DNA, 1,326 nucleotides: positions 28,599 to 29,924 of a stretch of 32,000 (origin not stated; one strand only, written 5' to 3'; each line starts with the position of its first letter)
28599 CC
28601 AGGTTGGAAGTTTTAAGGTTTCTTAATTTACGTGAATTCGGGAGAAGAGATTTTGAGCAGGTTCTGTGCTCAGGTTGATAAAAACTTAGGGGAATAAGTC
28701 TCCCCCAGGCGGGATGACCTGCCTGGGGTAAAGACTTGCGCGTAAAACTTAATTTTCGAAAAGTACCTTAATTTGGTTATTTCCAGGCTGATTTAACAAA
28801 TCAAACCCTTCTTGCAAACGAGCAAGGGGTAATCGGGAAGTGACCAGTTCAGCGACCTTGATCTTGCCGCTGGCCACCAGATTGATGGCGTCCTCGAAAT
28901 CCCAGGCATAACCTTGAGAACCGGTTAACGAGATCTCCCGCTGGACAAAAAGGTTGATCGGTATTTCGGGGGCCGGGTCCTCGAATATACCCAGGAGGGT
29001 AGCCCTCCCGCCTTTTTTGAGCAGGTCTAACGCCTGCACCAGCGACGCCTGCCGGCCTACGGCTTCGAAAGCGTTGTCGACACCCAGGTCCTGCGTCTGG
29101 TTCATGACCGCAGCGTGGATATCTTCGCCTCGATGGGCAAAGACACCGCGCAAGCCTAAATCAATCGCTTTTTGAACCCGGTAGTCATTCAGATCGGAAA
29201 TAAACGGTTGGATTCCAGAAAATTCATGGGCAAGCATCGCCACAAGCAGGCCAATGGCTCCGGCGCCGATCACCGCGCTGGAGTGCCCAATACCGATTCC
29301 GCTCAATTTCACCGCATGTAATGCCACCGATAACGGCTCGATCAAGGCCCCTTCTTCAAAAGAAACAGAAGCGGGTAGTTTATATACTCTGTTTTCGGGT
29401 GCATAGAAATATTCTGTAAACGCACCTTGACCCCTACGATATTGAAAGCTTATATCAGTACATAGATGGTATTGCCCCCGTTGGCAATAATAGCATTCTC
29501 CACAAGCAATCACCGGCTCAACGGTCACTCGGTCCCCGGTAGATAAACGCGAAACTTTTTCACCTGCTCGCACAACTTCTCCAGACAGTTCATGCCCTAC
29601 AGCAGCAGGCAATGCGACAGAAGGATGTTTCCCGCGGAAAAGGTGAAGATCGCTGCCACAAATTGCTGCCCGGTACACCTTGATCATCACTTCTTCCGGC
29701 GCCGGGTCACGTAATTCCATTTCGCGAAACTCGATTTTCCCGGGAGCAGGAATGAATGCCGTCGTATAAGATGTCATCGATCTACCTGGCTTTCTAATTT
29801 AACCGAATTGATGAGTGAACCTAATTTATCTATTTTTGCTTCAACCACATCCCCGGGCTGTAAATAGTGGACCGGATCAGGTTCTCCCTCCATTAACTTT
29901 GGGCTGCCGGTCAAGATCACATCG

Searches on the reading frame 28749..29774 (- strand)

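Call 44: search_protein_families(library=pfam, proteins=[window:28749-29774:-], max_evalue=0.00001)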
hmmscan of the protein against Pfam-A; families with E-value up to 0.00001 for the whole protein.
window:28749-29774:- (341 aa): 3 families
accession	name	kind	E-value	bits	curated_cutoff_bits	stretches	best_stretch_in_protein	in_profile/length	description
PF08240.17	ADH_N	-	2.8e-31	108.3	23.5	1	26-134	2-103/104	Alcohol dehydrogenase GroES-like domain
PF00107.32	ADH_zinc_N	-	9.4e-20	71.3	31.8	1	173-301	1-128/129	Zinc-binding dehydrogenase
PF16912.11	Glu_dehyd_C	-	1.6e-09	38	34.9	1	142-338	4-208/211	Glucose dehydrogenase C-terminus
